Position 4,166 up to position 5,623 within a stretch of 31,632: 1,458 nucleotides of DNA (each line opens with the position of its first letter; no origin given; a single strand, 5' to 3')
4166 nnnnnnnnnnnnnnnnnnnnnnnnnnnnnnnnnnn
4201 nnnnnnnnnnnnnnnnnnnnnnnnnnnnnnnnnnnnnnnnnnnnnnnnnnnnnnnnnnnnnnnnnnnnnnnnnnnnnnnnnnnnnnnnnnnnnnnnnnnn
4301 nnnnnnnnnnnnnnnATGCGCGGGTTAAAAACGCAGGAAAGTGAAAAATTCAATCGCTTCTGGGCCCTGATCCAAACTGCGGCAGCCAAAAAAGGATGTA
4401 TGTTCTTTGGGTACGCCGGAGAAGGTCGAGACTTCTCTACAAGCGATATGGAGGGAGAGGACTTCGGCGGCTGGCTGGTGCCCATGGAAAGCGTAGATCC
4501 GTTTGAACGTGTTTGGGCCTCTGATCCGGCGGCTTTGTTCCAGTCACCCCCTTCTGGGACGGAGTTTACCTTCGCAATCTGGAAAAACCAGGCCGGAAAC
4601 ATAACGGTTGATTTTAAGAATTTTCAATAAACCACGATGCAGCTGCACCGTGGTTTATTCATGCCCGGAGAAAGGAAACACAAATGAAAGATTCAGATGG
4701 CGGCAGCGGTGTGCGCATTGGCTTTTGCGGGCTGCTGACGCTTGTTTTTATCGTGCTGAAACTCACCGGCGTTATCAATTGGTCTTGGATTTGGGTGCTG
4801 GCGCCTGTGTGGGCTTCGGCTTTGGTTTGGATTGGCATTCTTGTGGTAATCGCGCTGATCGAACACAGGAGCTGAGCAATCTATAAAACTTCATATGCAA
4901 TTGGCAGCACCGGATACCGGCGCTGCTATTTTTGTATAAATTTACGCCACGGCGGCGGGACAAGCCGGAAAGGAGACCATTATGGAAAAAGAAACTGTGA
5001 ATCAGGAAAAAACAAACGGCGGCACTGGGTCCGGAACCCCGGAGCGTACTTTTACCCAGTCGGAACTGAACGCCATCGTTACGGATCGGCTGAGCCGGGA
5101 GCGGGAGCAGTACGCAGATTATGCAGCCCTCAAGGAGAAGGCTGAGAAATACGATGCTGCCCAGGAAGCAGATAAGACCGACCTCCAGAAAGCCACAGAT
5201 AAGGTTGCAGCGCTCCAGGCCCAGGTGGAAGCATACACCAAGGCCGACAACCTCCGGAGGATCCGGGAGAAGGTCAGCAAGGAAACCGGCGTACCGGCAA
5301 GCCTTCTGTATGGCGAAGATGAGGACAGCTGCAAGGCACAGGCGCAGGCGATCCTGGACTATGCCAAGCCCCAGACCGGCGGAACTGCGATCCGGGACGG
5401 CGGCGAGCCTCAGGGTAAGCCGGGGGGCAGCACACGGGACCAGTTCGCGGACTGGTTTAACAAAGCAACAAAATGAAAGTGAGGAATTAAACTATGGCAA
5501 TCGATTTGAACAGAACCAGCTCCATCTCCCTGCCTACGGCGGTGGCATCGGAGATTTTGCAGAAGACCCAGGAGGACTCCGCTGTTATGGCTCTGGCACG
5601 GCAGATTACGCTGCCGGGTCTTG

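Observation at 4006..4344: MuF head-morphogenesis protein ends in a toxin-like module resembling a colicin-D/BECR-fold RNase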

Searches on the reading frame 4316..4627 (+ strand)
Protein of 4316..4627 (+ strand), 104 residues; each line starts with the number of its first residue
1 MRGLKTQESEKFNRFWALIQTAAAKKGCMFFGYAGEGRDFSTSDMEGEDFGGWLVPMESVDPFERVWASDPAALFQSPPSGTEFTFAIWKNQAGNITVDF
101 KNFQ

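Call 3: search_protein_families(library=pfam, proteins=[window:4316-4627:+], max_evalue=1)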
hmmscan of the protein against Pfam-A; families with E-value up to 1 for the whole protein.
window:4316-4627:+ (104 aa): 0 families

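Call 4: search_protein_families(library=phrogs, proteins=[window:4316-4627:+], max_evalue=1)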
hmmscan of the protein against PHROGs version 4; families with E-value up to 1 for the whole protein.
window:4316-4627:+ (104 aa): 1 family
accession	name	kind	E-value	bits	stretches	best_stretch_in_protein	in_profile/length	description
phrog_5188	-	unknown function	0.14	13.3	0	86-101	9-24/67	-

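Call 9: find_homologous_proteins(query=window:4316-4627:+)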
Query window:4316-4627:+ (104 aa): 48 proteins with E <= 0.001 among 48 candidates.
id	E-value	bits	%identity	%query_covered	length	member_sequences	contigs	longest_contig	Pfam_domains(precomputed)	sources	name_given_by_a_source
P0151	1.4e-58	214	90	100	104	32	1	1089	-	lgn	-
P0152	6.8e-53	195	82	100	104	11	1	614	-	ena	-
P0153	2.1e-52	194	80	100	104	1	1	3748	-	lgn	-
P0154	1.7e-49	184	76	100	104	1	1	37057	-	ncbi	-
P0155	3.2e-43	164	67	100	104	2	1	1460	-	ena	-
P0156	1.8e-41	158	65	100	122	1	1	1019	-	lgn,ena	-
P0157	8.3e-40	153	66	99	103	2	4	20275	-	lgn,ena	-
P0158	9.0e-39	150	65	99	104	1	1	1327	-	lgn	-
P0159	3.8e-38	148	63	100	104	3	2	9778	-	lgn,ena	-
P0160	1.2e-37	146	59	100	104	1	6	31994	-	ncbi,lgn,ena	-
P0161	3.2e-37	145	63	99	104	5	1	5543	-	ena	-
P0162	6.6e-35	137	61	97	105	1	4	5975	-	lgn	-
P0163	2.9e-34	135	57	99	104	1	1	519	-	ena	-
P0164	7.8e-34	134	60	99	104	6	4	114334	-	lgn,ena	-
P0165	8.9e-33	130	56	100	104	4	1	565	-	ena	-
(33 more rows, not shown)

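Call 33: predict_structure(alignment_id=A3)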
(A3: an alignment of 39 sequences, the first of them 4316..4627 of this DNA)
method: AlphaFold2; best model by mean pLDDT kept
length: 104 residues; sequences in the alignment: 39
mean_pLDDT: 93.5   pTM: 0.87
mean pLDDT of the five models: 93.5, 93.5, 92.1, 92.1, 91.8
residues with pLDDT >= 90: 90; 70-90: 13; 50-70: 1; < 50: 0
segments of 3 or more residues with pLDDT < 50: none
pLDDT, mean of each block of 10 residues (from residue 1): 86 96 98 94 95 97 94 91 95 94 80
secondary structure, 60 per line:
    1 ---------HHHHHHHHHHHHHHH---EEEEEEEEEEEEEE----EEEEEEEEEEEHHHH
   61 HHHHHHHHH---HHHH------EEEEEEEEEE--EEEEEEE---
elements in order: H10-24 E28-41 E46-56 H57-69 H73-76 E83-92 E95-101

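Call 36: fold_search(model_id=the predicted structure, library=pdb)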
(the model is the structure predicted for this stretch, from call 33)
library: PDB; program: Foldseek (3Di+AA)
matches with E <= 10: 185; with E <= 0.001: 0
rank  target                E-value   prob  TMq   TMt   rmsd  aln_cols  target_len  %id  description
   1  4gsk_Y                1.2e+00  0.02  0.17  0.14  17.0       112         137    9  Crystal structure of an Atg7-Atg10 crosslinked complex (released 2012-11-14)
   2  9r5y_B                1.5e+00  0.11  0.26  0.37   7.5        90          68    9  Crystal structure of the C-terminal domain of human TNC in complex with Adhiron 52 (released 2025-06-18)
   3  4j9a_D                1.5e+00  0.09  0.29  0.26   6.3        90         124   12  Engineered Digoxigenin binder DIG10.3 (released 2013-06-26)
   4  5e0j                  1.5e+00  0.04  0.14  0.11  12.2        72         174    7  1.20 A resolution structure of Norovirus 3CL protease in complex with a triazole-based macrocyclic (21-mer) inhibitor (released 2016-05-04)
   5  4j9a_A                1.6e+00  0.09  0.29  0.26   6.3        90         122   13  Engineered Digoxigenin binder DIG10.3 (released 2013-06-26)
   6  4j9a_F                1.6e+00  0.08  0.28  0.25   6.4        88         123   12  Engineered Digoxigenin binder DIG10.3 (released 2013-06-26)
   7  9zfn_B                1.6e+00  0.04  0.16  0.11  11.6        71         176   13  Tulane virus protease without added ligands (released 2026-02-25)
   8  8xvq_B                1.6e+00  0.04  0.19  0.06   8.5        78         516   13  Crystal structure of inulosucrase from Lactobacillus reuteri 121 in complex with fructose (released 2025-01-22)
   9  4gsk_Z                1.7e+00  0.02  0.16  0.13  17.3       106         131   11  Crystal structure of an Atg7-Atg10 crosslinked complex (released 2012-11-14)
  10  8ebv_H                1.8e+00  0.06  0.20  0.06   9.0        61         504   15  Initial DNA-lesion (AP) binding by XPC and TFIIH complex 1 (released 2023-04-19)
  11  9zfn_A                1.8e+00  0.04  0.16  0.11  11.4        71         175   13  Tulane virus protease without added ligands (released 2026-02-25)
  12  4x2v_C                1.9e+00  0.03  0.17  0.11  11.4        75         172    8  Crystal structure of the Murine Norovirus NS6 protease (inactive C139A mutant) with a C-terminal extension to include  (released 2015-02-18)
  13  8u7u_2                2.0e+00  0.04  0.19  0.10  10.4        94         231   13  Proteasome 20S Core Particle from Beta 3 D205 deletion (released 2024-04-17)
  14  9efe_A                2.0e+00  0.03  0.19  0.19  12.7       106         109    6  Crystal Structure in space group P21 of a nucleoid-associated protein (UBP) from Sulfolobus islandicus. (released 2025-06-11)
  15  2lba_MODEL_1_A        2.5e+00  0.02  0.19  0.16  12.2       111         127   17  Solution structure of chicken ileal BABP in complex with glycochenodeoxycholic acid (released 2011-09-14)
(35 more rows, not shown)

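Call 37: find_related_loci(query=A3, collection=genome_contigs, flank=4000)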
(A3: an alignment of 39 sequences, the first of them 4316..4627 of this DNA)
Query A3 (104 aa) in genome_contigs; peptide patterns used: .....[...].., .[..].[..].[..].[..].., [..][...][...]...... (x = any residue, [..] = any of these).
261 stretches matched a pattern; 16 encode a relative of the query (tblastn E <= 1e-3); 16 distinct loci.
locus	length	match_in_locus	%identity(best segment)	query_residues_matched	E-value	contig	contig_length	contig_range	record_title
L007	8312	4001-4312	88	1-104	1e-61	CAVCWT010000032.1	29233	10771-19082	Lachnospiraceae bacterium isolate H07626-L1_cleanbin_000011 genome assembly, contig: Spades_H07626-L1_contig_764, whole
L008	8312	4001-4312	88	1-104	2e-61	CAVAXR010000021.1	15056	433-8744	Oribacterium sp. isolate H07602-L1_cleanbin_000041 genome assembly, contig: Spades_H07602-L1_contig_2014, whole genome s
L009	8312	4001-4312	59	1-104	8e-43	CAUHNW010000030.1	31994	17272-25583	MAG TPA_asm: uncultured Oscillospiraceae bacterium isolate SRR16280072_bin.27_MetaWRAP_v1.3_MAG genome assembly, contig:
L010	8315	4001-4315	56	1-103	5e-34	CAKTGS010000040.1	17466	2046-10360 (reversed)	MAG: uncultured Faecalibacterium sp. isolate REFINED_METABAT215_TOP10_CONTIGS_1500_ASSEMBLY_K77_MERGED__Hadza_MoBio_C-RE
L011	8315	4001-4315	55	1-103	8e-34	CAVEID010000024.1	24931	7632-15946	Oxalobacter sp. isolate G02621-L1_cleanbin_000007 genome assembly, contig: Spades_G02621-L1_contig_690, whole genome sho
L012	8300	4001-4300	49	1-104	5e-27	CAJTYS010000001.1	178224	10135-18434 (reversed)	MAG TPA_asm: uncultured Eubacteriales bacterium isolate MGBC119074 genome assembly, contig: MGBC119074.1, whole genome s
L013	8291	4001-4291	47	1-101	7e-27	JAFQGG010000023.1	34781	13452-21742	MAG: Clostridia bacterium isolate RGIG1792 Goat_Cecum-4__c153256, whole genome shotgun sequence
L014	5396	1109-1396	46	1-100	2e-26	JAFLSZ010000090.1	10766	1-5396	MAG: Lachnospiraceae bacterium isolate HAN040 Seq90, whole genome shotgun sequence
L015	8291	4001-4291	50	1-101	1e-25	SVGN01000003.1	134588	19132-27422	MAG: Clostridiales bacterium isolate SIG359 NODE_630_length_134588_cov_2.760391, whole genome shotgun sequence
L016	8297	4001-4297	44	1-103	9e-25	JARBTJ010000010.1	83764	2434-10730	MAG: Herbinix sp. isolate L_E1_T20_C_bin.116 scaffold_388, whole genome shotgun sequence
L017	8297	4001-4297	43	1-103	1e-24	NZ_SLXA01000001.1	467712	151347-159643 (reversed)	Frisingicoccus caecimuris strain DSM 28559 Ga0310541_101, whole genome shotgun sequence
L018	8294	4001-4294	44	1-102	4e-23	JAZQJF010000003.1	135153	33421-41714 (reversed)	MAG: Acutalibacteraceae bacterium isolate T1900044621_TS20190087.MAGScoT_cleanbin_000015 SGB_888_k141_781084, whole geno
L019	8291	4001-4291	40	1-101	4e-21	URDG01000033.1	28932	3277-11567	uncultured Clostridiales bacterium isolate UMGS887 genome assembly, contig: NODE_568_length_28932_cov_6.915192, whole ge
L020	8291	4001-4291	37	2-100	7e-17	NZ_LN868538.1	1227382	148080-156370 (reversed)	Anaeromassilibacillus senegalensis strain mt9, whole genome shotgun sequence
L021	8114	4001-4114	50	1-38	2e-6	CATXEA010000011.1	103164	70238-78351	MAG TPA_asm: uncultured Blautia sp. isolate ERR9578285_bin.21_MetaWRAP_v1.3_MAG genome assembly, contig: ERZ18533953.99,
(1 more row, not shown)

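Call 40: search_protein_families(library=pfam, proteins=[L012:2677-4035:+, L017:2485-4035:+, L020:2589-4010:+], max_evalue=0.01)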
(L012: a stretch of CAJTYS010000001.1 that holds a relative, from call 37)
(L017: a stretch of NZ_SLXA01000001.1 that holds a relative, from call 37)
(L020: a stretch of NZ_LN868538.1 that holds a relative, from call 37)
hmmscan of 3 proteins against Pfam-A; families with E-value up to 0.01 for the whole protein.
L012:2677-4035:+ (453 aa): 2 families
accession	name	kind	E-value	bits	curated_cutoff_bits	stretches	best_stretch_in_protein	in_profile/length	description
PF04233.19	Phage_Mu_F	-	4.2e-11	44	29.6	1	200-304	2-110/112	Phage Mu protein F like protein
PF04778.17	LMP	-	0.0041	17.5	26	1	23-85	4-65/158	LMP repeated region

L017:2485-4035:+ (517 aa): 1 family
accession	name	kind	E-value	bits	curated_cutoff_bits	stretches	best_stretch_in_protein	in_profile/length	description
PF06152.16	Phage_min_cap2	-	5.1e-100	335.4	26.3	1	7-371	1-365/366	Phage minor capsid protein 2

L020:2589-4010:+ (474 aa): 1 family
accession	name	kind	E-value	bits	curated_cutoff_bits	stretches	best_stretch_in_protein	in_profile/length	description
PF04233.19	Phage_Mu_F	-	9.6e-20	71.8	29.6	1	201-305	3-111/112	Phage Mu protein F like protein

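Call 41: search_protein_families(library=pfam, alignment_id=A3, max_evalue=1)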
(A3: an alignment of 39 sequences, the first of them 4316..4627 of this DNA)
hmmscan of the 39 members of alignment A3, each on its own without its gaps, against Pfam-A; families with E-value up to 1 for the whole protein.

A. member 1, window:4316-4627:+ (104 aa): 0 families

B. families by the number of members that match (of 39 scanned): 7 families
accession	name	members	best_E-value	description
PF06613.17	KorB_C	1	0.0067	KorB C-terminal beta-barrel domain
PF22414.1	Hia_Tpr_ring_dom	1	0.012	Trimeric autotransporter adhesin, Trp ring domain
PF16974.11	NAR2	1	0.02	High-affinity nitrate transporter accessory, Ig-like domain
PF18406.6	DUF1281_C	1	0.11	Ferredoxin-like domain in Api92-like protein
PF11963.13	B-CoV_A_NSP1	1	0.12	Betacoronavirus, lineage A, NSP1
PF06760.16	DUF1221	1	0.14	Protein of unknown function (DUF1221)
PF23465.1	DUF7131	1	0.23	Domain of unknown function (DUF7131)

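Call 42: search_protein_families(library=ncbifam, proteins=[window:4316-4627:+], max_evalue=0.1)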
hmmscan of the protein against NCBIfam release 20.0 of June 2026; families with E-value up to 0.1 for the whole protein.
window:4316-4627:+ (104 aa): 0 families

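Call 53: fold_search(model_id=the predicted structure, library=viral)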
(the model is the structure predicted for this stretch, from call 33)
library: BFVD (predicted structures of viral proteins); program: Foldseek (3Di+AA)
matches with E <= 10: 407; with E <= 0.001: 0
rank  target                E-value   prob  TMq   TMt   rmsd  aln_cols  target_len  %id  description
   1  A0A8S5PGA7            2.3e-03  1.00  0.59  0.74   2.6        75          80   20  Uncharacterized protein [Siphoviridae sp. ctwIa5]
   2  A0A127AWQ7            3.5e-01  0.11  0.23  0.23   9.2        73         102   12  Uncharacterized protein [Bacillus phage SP-15]
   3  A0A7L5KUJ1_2          3.7e-01  0.08  0.22  0.04  14.5       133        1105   10  (no name in the UniProt tables at hand)
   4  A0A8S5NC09            4.0e-01  0.08  0.19  0.17  14.2       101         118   15  Uncharacterized protein [Siphoviridae sp. ctFmt20]
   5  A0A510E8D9            4.5e-01  0.07  0.22  0.17  11.0        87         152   13  (no name in the UniProt tables at hand)
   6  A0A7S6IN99            5.7e-01  0.08  0.24  0.07  11.1       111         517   17  Putative capsid protein [Alteromonas phage phiAFP1]
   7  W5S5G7                6.1e-01  0.03  0.19  0.10  22.1       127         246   12  Uncharacterized protein [Pithovirus sibericum]
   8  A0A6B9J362            7.3e-01  0.23  0.38  0.44   6.7        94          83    8  Uncharacterized protein [Rhizobium phage RL38J1]
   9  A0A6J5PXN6            8.3e-01  0.05  0.20  0.15  17.5       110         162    9  Uncharacterized protein [uncultured Caudovirales phage]
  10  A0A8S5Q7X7            8.8e-01  0.16  0.35  0.21   6.2       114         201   10  Uncharacterized protein [Siphoviridae sp. ctdVv30]
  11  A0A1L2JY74            8.8e-01  0.07  0.17  0.15  14.5        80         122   11  Uncharacterized protein [Aeribacillus phage AP45]
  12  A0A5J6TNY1            9.4e-01  0.30  0.38  0.52   5.4        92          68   11  (no name in the UniProt tables at hand)
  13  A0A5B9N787            9.4e-01  0.08  0.21  0.31  11.9       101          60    8  Uncharacterized protein [Aeromonas phage 2L372X]
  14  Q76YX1                1.1e+00  0.03  0.17  0.13  14.7       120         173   13  Lipoprotein [Aeromonas phage Aeh1]
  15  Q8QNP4                1.1e+00  0.06  0.24  0.04  12.4        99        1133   15  EsV-1-17 [Ectocarpus siliculosus virus 1 (isolate New Zealand/Kaikoura/1988)]
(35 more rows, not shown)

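Call 62: search_protein_representatives(alignment_id=A3)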
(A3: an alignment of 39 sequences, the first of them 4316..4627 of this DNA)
Query: 39 sequences, 104 profile positions. Proteins with E-value up to 0.001 (for the whole library): 303; up to 1e-10: 186; up to 1e-30: 5. The best 150 are listed.
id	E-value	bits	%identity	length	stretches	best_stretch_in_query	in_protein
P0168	4.9e-41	155.4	-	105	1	1-103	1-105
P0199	4.0e-33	130.0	-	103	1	1-103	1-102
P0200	4.1e-33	129.9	-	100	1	1-101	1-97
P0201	4.2e-32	126.7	-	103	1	1-103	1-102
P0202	4.9e-31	123.3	-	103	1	1-103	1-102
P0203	5.3e-30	119.9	-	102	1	1-101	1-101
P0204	1.3e-29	118.7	-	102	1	1-103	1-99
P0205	1.2e-28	115.6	-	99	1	1-103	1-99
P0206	1.4e-28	115.4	-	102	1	1-103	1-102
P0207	2.5e-28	114.6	-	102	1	1-102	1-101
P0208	4.2e-28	113.8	-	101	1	1-102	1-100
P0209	5.0e-28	113.6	-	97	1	1-101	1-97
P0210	5.9e-28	113.4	-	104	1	1-101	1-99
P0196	1.6e-25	105.6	-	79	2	1-50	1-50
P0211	1.7e-25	105.5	-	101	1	1-104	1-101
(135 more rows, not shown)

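Call 72: search_dna_similar(query=window:4316-4627:+, collection=phages, mode=protein, max_rows=10, max_evalue=0.01)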
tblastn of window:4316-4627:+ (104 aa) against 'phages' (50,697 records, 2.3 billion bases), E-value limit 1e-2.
No match.

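Call 76: search_solved_structures(query=A3, max_evalue=10)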
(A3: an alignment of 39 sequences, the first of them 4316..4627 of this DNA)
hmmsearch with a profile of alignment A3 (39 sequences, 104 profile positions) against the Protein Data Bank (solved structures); distinct sequences matched with E-value up to 10: 0.

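Call 77: search_protein_families(library=padloc, proteins=[window:4316-4627:+], max_evalue=0.1)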
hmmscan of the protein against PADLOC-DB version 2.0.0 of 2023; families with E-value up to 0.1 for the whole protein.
window:4316-4627:+ (104 aa): 0 families

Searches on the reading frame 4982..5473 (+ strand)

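Call 42: search_protein_families(library=ncbifam, proteins=[window:4982-5473:+], max_evalue=0.1)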
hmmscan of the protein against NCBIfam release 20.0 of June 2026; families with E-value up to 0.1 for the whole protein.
window:4982-5473:+ (164 aa): 2 families
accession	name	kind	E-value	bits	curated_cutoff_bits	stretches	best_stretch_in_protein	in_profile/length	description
NF010289.0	PRK13729.1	equivalog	0.01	14.8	504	1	13-99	51-136/474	F-type conjugal transfer pilus assembly protein TraB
NF040561.1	PrimPol_Msp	equivalog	0.067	11.7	200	1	37-99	21-83/515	CRISPR-associated primase-polymerase type A1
